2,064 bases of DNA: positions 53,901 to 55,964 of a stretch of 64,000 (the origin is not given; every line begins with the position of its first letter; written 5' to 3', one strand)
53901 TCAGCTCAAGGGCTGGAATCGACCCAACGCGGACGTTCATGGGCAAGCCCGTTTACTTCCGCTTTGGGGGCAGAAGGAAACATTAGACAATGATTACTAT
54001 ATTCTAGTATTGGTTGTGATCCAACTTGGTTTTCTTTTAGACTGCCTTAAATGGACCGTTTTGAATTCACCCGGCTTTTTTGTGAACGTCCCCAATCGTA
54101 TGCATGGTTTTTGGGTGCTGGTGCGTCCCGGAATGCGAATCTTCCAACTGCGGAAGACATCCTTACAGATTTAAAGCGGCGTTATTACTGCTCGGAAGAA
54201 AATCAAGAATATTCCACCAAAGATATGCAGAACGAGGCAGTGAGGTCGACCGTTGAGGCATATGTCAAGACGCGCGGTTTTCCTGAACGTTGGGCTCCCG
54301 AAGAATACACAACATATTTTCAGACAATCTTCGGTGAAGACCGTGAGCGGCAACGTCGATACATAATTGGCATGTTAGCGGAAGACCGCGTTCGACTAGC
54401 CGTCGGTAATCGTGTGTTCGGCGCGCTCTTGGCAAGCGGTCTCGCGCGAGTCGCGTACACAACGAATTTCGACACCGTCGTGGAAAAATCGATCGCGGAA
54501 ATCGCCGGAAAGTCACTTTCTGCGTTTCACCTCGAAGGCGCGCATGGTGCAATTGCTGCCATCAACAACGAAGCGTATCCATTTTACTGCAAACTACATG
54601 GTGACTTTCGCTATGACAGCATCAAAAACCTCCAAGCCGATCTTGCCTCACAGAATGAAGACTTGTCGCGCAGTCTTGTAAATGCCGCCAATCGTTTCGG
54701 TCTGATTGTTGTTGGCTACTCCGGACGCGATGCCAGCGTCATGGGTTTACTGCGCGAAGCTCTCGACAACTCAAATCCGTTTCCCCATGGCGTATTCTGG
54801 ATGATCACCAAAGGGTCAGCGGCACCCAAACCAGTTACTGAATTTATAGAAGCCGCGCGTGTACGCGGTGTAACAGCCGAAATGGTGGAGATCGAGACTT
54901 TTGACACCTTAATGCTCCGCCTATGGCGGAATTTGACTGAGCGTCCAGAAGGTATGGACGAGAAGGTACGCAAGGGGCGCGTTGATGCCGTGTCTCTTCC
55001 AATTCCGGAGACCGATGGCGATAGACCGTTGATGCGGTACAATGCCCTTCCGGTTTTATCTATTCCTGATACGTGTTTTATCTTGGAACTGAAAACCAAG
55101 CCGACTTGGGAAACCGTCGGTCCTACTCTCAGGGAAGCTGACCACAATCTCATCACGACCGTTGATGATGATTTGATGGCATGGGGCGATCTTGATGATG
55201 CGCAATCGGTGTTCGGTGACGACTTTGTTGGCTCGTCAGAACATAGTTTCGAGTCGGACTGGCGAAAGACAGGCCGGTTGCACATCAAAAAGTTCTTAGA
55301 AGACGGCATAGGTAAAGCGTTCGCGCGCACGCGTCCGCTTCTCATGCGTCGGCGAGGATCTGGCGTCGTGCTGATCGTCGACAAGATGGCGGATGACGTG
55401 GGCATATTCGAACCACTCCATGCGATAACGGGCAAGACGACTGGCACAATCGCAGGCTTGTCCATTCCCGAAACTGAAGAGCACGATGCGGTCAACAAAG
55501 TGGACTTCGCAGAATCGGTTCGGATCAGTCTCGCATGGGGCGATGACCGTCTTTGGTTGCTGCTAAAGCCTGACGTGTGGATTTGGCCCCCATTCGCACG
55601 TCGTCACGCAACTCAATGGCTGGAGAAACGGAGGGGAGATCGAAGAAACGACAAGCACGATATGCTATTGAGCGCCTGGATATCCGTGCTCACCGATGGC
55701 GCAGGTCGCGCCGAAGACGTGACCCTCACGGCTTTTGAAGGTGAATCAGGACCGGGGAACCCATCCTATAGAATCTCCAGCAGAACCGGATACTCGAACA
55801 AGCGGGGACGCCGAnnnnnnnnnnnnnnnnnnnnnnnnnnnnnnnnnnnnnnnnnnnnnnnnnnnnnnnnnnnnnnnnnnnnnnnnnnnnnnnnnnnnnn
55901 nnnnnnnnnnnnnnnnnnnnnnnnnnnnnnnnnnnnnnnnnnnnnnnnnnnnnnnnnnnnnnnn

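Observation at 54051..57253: Two-gene SIR2-APAZ / short prokaryotic Argonaute operon: candidate nucleic-acid-guided, NAD+-depleting immune system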

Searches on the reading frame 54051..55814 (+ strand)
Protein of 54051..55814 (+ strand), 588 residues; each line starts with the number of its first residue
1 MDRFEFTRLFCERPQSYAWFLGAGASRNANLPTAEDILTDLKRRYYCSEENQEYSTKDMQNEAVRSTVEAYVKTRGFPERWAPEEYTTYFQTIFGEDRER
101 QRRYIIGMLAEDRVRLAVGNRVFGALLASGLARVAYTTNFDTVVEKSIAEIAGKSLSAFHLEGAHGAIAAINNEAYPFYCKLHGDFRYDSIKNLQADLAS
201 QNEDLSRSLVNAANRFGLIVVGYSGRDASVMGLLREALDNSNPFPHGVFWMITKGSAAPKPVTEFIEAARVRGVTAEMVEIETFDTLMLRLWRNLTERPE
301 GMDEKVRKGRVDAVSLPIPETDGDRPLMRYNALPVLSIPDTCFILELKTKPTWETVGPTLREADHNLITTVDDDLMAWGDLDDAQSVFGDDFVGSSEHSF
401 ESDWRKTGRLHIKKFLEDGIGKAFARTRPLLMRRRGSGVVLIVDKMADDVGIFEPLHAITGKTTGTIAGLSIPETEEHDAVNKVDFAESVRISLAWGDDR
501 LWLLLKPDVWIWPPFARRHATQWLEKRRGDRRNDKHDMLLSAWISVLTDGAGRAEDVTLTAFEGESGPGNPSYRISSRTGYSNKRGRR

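Call 3: search_protein_families(library=pfam, proteins=[window:54051-55814:+], max_evalue=0.1)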
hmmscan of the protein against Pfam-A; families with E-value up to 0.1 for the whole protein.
window:54051-55814:+ (588 aa): 1 family
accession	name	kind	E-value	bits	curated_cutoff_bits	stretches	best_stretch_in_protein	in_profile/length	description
PF13289.12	SIR2_2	-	2.2e-13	50.9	24.5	1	134-260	2-127/141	SIR2-like domain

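Call 4: search_protein_families(library=padloc, proteins=[window:54051-55814:+], max_evalue=0.1)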
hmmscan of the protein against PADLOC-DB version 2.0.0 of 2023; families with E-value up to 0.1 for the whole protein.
window:54051-55814:+ (588 aa): 10 families
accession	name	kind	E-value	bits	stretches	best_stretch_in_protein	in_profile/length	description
PDLC02419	Aga_SIR2-PNTD1-PNTD2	-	4.6e-186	617.8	1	10-584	1-556/558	Class I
PDLC02401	Aga_SIR2-PNTD1-PNTD2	-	9.1e-168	557.3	1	37-584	1-522/524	Class I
PDLC02420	Aga_SIR2-PNTD1-PNTD2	-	2e-65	219.6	1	2-547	5-511/1010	Class I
PDLC02384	pAgo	-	6e-55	185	1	13-549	18-519/1030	-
PDLC02402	Aga_SIR2-PNTD1-PNTD2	-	3.2e-27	93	1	19-299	17-294/876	Class I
PDLC05061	PDC-S65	-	5.1e-21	73.6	2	125-267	132-267/592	-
PDLC05060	PDC-S65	-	1.2e-12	45.5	1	119-226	34-139/503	-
PDLC02418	Aga_SIR2-Kinase-PNTD1-PNTD2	-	1e-11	41.8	1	179-296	32-150/756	Class I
PDLC02408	Aga_SIR2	-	0.012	12.7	0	19-49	10-40/343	Class II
PDLC04088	SIR2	-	0.015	12.5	0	17-37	22-42/390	-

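Call 5: search_protein_families(library=ncbifam, proteins=[window:54051-55814:+], max_evalue=0.1)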
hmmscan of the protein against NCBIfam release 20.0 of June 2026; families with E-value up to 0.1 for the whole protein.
window:54051-55814:+ (588 aa): 1 family
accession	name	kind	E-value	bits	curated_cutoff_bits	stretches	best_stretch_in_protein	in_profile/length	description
NF009685.0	PRK13206.1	equivalog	0.021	13.5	907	0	137-169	256-288/573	urease subunit alpha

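Call 6: search_solved_structures(query=window:54051-55814:+, max_evalue=0.001, show_alignments=2)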
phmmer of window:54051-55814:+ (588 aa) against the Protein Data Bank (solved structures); distinct sequences matched with E-value up to 0.001: 3.
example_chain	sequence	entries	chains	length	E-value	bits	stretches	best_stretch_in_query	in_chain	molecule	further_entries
8in8_B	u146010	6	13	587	3.9e-127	428.5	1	5-582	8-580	Sir2 superfamily protein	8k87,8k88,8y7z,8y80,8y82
8jl0_A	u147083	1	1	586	4e-127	428.4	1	5-582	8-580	Sir2 superfamily protein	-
8jkz_A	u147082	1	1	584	4.4e-127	428.3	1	5-582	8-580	Sir2 superfamily protein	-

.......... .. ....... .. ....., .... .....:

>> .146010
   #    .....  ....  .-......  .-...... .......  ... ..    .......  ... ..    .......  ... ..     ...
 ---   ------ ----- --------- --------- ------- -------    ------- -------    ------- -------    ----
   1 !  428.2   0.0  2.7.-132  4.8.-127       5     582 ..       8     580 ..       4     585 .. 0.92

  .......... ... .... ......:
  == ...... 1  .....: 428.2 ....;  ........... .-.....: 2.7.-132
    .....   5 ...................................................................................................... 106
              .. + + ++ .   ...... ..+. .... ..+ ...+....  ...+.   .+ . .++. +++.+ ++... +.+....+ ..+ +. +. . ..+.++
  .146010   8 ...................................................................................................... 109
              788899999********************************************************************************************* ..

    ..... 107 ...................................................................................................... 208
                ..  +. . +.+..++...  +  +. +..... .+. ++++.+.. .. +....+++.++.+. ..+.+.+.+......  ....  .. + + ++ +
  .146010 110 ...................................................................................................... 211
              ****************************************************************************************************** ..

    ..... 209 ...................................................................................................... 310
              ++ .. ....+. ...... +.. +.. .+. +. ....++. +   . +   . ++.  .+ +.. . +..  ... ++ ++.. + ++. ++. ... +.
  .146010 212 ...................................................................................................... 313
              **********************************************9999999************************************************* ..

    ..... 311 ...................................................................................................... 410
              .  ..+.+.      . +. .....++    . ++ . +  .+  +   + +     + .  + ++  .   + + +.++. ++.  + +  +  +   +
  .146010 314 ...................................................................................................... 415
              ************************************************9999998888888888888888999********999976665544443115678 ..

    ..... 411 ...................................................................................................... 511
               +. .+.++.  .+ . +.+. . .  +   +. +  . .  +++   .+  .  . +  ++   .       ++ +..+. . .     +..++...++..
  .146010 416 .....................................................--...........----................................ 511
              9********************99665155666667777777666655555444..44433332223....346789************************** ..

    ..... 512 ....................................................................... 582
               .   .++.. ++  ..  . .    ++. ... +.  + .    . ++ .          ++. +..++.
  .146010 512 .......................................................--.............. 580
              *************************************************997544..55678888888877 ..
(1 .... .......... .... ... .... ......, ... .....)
